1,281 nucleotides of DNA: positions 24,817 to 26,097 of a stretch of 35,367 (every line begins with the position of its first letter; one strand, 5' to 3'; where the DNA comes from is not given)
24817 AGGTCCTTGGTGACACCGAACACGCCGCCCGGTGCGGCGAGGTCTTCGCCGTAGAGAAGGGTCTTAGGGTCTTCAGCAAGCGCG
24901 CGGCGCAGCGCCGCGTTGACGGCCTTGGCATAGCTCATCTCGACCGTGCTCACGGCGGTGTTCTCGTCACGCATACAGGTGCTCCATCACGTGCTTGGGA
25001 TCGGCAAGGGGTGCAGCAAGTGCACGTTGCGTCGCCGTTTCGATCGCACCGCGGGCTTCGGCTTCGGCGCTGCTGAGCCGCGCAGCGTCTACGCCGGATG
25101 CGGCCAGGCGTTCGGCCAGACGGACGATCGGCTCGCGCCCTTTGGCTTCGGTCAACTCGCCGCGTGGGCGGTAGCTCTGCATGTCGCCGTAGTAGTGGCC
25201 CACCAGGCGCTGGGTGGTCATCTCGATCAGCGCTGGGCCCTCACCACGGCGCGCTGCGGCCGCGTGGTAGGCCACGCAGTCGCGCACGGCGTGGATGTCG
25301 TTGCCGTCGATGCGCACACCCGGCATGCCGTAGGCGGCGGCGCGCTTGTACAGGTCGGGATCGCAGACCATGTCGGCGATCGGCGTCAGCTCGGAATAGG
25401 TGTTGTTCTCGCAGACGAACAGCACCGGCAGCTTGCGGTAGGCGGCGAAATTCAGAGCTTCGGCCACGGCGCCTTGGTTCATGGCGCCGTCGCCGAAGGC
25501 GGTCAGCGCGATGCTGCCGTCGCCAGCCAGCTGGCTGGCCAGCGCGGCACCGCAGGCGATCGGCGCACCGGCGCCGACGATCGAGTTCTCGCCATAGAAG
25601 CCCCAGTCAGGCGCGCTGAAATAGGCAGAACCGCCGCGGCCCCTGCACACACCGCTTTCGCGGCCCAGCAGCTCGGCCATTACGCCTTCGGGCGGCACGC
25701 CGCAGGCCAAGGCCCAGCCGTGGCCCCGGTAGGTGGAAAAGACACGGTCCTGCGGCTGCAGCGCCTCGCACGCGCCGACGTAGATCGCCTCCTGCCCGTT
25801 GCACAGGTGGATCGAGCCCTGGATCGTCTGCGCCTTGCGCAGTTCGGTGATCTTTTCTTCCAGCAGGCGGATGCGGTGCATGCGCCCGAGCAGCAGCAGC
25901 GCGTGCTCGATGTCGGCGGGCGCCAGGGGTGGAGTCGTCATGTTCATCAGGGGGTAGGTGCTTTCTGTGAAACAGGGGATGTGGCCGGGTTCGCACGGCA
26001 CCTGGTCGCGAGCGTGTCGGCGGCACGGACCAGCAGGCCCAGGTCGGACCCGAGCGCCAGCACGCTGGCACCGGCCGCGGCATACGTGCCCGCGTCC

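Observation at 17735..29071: Eleven-gene, translationally coupled Rieske-oxygenase operon of unassigned substrate under a divergent IclR regulator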

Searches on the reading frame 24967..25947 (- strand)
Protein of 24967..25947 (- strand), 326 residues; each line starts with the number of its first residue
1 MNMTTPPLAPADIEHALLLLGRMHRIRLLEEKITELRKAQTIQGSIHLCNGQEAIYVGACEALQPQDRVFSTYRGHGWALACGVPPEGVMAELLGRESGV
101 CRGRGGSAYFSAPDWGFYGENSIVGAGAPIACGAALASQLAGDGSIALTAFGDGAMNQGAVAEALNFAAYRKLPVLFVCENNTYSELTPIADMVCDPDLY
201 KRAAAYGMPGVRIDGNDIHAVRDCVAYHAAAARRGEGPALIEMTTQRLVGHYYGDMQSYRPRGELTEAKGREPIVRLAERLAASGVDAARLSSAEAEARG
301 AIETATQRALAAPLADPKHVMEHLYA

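Call 5: search_protein_families(library=pfam, proteins=[window:24967-25947:-])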
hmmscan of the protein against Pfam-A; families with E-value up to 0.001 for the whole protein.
window:24967-25947:- (326 aa): 3 families
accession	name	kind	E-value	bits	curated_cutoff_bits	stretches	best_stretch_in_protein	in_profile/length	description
PF00676.26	E1_dh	-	3.4e-73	246.7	22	1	22-317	2-299/300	Dehydrogenase E1 component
PF02775.26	TPP_enzyme_C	-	4e-07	30.4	21.9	1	118-242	24-150/151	Thiamine pyrophosphate enzyme, C-terminal TPP binding domain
PF13292.11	DXP_synthase_N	-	6.3e-05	22.8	21.2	1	130-186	119-175/274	1-deoxy-D-xylulose-5-phosphate synthase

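Call 6: search_protein_families(library=ncbifam, proteins=[window:24967-25947:-])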
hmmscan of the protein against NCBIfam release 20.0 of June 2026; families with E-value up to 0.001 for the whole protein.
window:24967-25947:- (326 aa): 4 families
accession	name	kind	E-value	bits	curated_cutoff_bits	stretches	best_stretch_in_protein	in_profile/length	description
TIGR03182.1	PDH_E1_alph_y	equivalog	7.2e-90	301.1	393.85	1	15-326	3-315/315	pyruvate dehydrogenase (acetyl-transferring) E1 component subunit alpha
TIGR03181.1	PDH_E1_alph_x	equivalog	1.3e-64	218.2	411.35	1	14-326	24-328/341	pyruvate dehydrogenase (acetyl-transferring) E1 component subunit alpha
NF004559.0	PRK05899.2-5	equivalog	1.3e-11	43.5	488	1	124-245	128-247/627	transketolase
NF004556.0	PRK05899.2-2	equivalog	3.9e-05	22.1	575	1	124-241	127-240/639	transketolase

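Call 32: find_homologous_proteins(query=window:24967-25947:-, max_evalue=1e-60)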
Query window:24967-25947:- (326 aa): 2227 proteins with E <= 1e-60 among 8000 candidates; the best 120 are listed.
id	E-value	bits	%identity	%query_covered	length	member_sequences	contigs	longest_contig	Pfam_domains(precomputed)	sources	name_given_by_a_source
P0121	4.0e-213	725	100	99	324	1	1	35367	PF02775.27,PF00676.26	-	-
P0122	8.5e-193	658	89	100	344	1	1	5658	PF02775.27,PF00676.26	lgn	-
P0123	5.7e-153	527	73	99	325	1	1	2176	PF02775.27,PF00676.26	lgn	-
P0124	3.1e-150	518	72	99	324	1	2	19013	PF02775.27,PF00676.26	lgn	-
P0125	1.4e-149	516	75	98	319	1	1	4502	PF02775.27,PF00676.26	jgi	-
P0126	6.1e-149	514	73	100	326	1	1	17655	PF02775.27,PF00676.26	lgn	-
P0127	9.6e-149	513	71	99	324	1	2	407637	PF00676.26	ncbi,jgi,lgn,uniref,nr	ncbi:thiamine pyrophosphate-dependent dehydrogenase E1 component subunit alpha [Pusillimonas sp. TS3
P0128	1.5e-148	513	74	98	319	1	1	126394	PF02775.27,PF00676.26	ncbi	-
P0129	1.7e-148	512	74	96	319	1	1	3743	PF02775.27,PF13292.12,PF00676.26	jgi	jgi:TPP-dependent pyruvate/acetoin dehydrogenase alpha subunit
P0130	1.9e-148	512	72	99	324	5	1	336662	PF02775.27,PF00676.26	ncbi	-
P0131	1.9e-148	512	72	100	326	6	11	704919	PF02775.27,PF00676.26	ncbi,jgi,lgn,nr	ncbi:MAG: thiamine pyrophosphate-dependent dehydrogenase E1 component subunit alpha [Comamonadaceae 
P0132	2.0e-148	512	73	98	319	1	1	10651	PF02775.27,PF00676.26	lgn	-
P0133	4.0e-148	511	71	100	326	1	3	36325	PF02775.27,PF00676.26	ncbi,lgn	ncbi:MAG: thiamine pyrophosphate-dependent dehydrogenase E1 component subunit alpha [Rhodoferax sp.]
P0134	1.5e-147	509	71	100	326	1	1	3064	PF02775.27,PF00676.26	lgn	-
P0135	2.0e-147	509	71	99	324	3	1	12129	PF00676.26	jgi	jgi:TPP-dependent pyruvate/acetoin dehydrogenase alpha subunit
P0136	3.0e-147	508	72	100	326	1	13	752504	PF02775.27,PF00676.26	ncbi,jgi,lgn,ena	ncbi:thiamine pyrophosphate-dependent dehydrogenase E1 component subunit alpha [Hydrogenophaga borbo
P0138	3.6e-147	508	70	99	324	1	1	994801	PF02775.27,PF00676.26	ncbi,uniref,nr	ncbi:thiamine pyrophosphate-dependent dehydrogenase E1 component subunit alpha [Allopusillimonas gin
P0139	3.7e-147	508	72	100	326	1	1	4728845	PF02775.27,PF00676.26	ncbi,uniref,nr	ncbi:thiamine pyrophosphate-dependent dehydrogenase E1 component subunit alpha [Hydrogenophaga sp. Y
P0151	1.8e-144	499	72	94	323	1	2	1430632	PF02775.27,PF13292.12,PF00676.26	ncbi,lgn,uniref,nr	ncbi:thiamine pyrophosphate-dependent dehydrogenase E1 component subunit alpha [Pollutimonas harenae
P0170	1.3e-141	490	71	94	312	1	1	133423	PF02775.27,PF00676.26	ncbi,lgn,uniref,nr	ncbi:Acetoin:2,6-dichlorophenolindophenol oxidoreductase subunit alpha [Pigmentiphaga humi]|uniref:A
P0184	3.1e-139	482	68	99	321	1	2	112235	PF13292.12,PF00676.26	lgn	-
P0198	2.5e-136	472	70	94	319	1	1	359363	PF02775.27,PF13292.12,PF00676.26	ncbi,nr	ncbi:thiamine pyrophosphate-dependent dehydrogenase E1 component subunit alpha [Comamonadaceae bacte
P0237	1.2e-123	431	61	98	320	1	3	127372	PF02775.27,PF13292.12,PF00676.26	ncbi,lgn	-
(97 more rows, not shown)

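Call 33: find_encoding_contigs(protein=P0139, flank=10000, max_places=1)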
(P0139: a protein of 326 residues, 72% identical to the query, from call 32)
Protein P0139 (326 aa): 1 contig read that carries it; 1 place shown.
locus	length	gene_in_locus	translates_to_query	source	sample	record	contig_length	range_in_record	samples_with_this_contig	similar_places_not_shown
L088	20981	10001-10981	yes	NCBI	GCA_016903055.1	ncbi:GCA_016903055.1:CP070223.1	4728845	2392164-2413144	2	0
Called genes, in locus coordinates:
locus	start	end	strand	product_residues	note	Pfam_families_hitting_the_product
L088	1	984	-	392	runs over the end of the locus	-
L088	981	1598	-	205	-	-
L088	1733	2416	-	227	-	PF00583:Acetyltransf_1, PF13527:Acetyltransf_9 (faint), PF12746:GNAT_acetyltran (weak), PF13673:Acetyltransf_10 (weak), PF08445:FR47, PF13508:Acetyltransf_7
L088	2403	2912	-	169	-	PF13545:HTH_Crp_2 (weak), PF12802:MarR_2, PF01022:HTH_5, PF01047:MarR, PF12840:HTH_20 (weak), PF13412:HTH_24 (weak), PF25213:HVO_A0261_N (faint)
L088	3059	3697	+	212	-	PF01810:LysE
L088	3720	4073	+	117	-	-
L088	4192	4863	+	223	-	PF13462:Thioredoxin_4, PF01323:DSBA (weak), PF13743:Thioredoxin_5 (faint)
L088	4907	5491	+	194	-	PF07298:NnrU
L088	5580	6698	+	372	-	PF07995:GSDH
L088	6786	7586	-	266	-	PF09339:HTH_IclR, PF01614:IclR_C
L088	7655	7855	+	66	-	PF00301:Rubredoxin, PF21349:RUBY_RBDX (faint)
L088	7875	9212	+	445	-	PF00355:Rieske, PF19301:LigXa_C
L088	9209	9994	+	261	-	PF03328:HpcH_HpaI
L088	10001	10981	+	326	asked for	PF00676:E1_dh, PF02775:TPP_enzyme_C (weak)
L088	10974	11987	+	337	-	PF02779:Transket_pyr, PF02780:Transketolase_C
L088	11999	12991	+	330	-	PF08240:ADH_N, PF00107:ADH_zinc_N, PF13602:ADH_zinc_N_2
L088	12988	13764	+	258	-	PF00596:Aldolase_II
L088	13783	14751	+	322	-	PF03401:TctC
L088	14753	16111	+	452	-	PF00355:Rieske, PF00848:Ring_hydroxyl_A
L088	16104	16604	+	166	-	PF13577:SnoaL_4, PF00866:Ring_hydroxyl_B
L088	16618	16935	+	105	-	PF00355:Rieske, PF13806:Rieske_2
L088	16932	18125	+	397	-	PF01266:DAO (faint), PF07992:Pyr_redox_2, PF13450:NAD_binding_8 (faint), PF00070:Pyr_redox, PF18113:Rbx_binding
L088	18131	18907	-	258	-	PF00528:BPD_transp_1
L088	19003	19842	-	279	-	PF00528:BPD_transp_1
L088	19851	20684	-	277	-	PF00005:ABC_tran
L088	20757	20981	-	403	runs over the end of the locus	PF03781:FGE-sulfatase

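Call 34: find_encoding_contigs(protein=P0127, flank=10000, max_places=1)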
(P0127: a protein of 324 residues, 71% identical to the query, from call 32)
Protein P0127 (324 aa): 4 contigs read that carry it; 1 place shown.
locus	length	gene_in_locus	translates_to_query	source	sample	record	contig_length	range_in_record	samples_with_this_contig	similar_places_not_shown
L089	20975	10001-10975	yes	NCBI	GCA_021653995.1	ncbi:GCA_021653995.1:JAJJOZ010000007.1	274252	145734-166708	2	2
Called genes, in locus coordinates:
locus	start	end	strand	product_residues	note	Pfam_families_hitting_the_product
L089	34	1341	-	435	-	PF02253:PLA1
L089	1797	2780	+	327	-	PF03401:TctC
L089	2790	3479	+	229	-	PF01144:CoA_trans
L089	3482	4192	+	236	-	PF01144:CoA_trans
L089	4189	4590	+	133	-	PF12172:zf-ChsH2, PF01796:OB_ChsH2_C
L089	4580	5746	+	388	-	PF02803:Thiolase_C (weak), PF22691:Thiolase_C_1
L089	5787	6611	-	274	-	PF09339:HTH_IclR, PF01614:IclR_C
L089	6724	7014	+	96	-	-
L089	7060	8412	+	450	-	PF00355:Rieske, PF19301:LigXa_C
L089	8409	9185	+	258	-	PF03328:HpcH_HpaI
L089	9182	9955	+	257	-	PF00106:adh_short, PF13561:adh_short_C2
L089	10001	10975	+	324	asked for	PF00676:E1_dh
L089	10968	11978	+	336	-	PF02779:Transket_pyr, PF02780:Transketolase_C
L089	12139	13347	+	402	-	PF01266:DAO (faint), PF05834:Lycopene_cycl (faint), PF07992:Pyr_redox_2, PF13450:NAD_binding_8 (faint), PF13738:Pyr_redox_3, PF00070:Pyr_redox, PF18113:Rbx_binding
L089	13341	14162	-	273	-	PF03328:HpcH_HpaI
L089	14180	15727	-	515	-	PF00171:Aldedh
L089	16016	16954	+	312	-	PF00126:HTH_1, PF03466:LysR_substrate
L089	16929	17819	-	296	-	PF00581:Rhodanese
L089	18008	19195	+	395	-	PF01757:Acyl_transf_3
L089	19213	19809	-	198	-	PF00989:PAS (weak), PF13188:PAS_8 (weak), PF13426:PAS_9, PF08281:Sigma70_r4_2 (faint), PF00196:GerE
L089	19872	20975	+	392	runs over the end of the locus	PF00108:Thiolase_N, PF08545:ACP_syn_III (faint), PF02803:Thiolase_C, PF22691:Thiolase_C_1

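Call 35: find_encoding_contigs(protein=P0170, flank=10000, max_places=1)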
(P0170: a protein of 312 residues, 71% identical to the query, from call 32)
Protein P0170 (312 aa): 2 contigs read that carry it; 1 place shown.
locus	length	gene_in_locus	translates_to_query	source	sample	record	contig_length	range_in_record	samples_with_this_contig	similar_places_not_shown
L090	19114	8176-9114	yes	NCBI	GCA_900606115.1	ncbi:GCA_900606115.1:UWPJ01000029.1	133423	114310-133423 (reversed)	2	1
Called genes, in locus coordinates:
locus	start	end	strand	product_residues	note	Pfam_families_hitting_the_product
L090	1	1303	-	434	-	PF00202:Aminotran_3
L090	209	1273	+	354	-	-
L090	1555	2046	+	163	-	PF10099:RskA_C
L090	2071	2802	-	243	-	PF12697:Abhydrolase_6, PF00561:Abhydrolase_1, PF00975:Thioesterase, PF12146:Hydrolase_4 (weak)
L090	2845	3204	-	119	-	PF07746:LigA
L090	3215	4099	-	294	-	PF02900:LigB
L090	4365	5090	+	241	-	PF00392:GntR, PF07729:FCD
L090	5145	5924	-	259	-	PF09339:HTH_IclR, PF01614:IclR_C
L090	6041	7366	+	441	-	PF00355:Rieske, PF19301:LigXa_C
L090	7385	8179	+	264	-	PF03328:HpcH_HpaI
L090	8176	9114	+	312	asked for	PF00676:E1_dh, PF02775:TPP_enzyme_C (faint)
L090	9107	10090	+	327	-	PF02779:Transket_pyr, PF02780:Transketolase_C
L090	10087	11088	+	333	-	PF08240:ADH_N, PF00107:ADH_zinc_N, PF13602:ADH_zinc_N_2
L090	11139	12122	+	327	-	PF03401:TctC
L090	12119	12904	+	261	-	PF00106:adh_short, PF13561:adh_short_C2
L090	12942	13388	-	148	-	PF13577:SnoaL_4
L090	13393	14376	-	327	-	PF03401:TctC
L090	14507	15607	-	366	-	PF01757:Acyl_transf_3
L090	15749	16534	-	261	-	PF00561:Abhydrolase_1, PF12146:Hydrolase_4, PF12697:Abhydrolase_6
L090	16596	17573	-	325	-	PF03401:TctC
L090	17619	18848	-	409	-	PF03929:PepSY_TM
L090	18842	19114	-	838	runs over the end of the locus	PF07715:Plug, PF00593:TonB_dep_Rec_b-barrel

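Call 37: search_solved_structures(query=window:24967-25947:-, max_evalue=1e-20)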
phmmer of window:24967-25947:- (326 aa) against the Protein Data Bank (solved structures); distinct sequences matched with E-value up to 1e-20: 28.
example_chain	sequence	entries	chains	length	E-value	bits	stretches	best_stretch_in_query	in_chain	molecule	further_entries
1ni4_A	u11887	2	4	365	1.1e-63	218.9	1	15-325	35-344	Pyruvate dehydrogenase E1 component: Alpha subunit | Pyruvate dehydrogenase E1 component subunit alpha, somatic form, mitochondrial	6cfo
2ozl_A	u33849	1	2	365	1.1e-63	218.9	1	15-325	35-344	Pyruvate dehydrogenase E1 component alpha subunit, somatic form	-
3exe_A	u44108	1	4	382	1.2e-63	218.7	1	15-325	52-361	Pyruvate dehydrogenase E1 component subunit alpha, somatic form, mitochondrial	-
6cer_A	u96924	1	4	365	2.7e-63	217.5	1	15-325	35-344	Pyruvate dehydrogenase E1 component subunit alpha, somatic form, mitochondrial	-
3exf_A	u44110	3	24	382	3.5e-63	217.2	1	15-325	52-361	Pyruvate dehydrogenase E1 component subunit alpha, somatic form, mitochondrial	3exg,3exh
3exi_A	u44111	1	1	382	4.1e-63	216.9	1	15-325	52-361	Pyruvate dehydrogenase E1 component subunit alpha, somatic form, mitochondrial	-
1um9_A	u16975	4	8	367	3.1e-38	135.2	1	20-325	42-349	2-oxo acid dehydrogenase alpha subunit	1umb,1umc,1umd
2j9f_A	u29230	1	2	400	3.7e-31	112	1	45-322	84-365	2-OXOISOVALERATE DEHYDROGENASE ALPHA SUBUNIT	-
1x7w_A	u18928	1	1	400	3.7e-30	108.7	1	45-322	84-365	2-oxoisovalerate dehydrogenase alpha subunit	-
1x7y_A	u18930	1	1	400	4.7e-30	108.3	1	45-322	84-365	2-oxoisovalerate dehydrogenase alpha subunit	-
1x7x_A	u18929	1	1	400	4.7e-30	108.3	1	45-322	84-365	2-oxoisovalerate dehydrogenase alpha subunit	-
1dtw_A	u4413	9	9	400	4.7e-30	108.3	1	45-322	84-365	BRANCHED-CHAIN ALPHA-KETO ACID DEHYDROGENASE ALPHA SUBUNIT | 2-OXOISOVALERATE DEHYDROGENASE ALPHA SUBUNIT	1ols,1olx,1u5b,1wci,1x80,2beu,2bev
1x7z_A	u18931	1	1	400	6e-30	108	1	45-322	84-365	2-oxoisovalerate dehydrogenase alpha subunit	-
2bff_A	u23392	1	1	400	8e-30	107.6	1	45-322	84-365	2-OXOISOVALERATE DEHYDROGENASE ALPHA SUBUNIT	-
1olu_A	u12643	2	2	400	2.6e-29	105.9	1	45-322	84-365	2-OXOISOVALERATE DEHYDROGENASE ALPHA SUBUNIT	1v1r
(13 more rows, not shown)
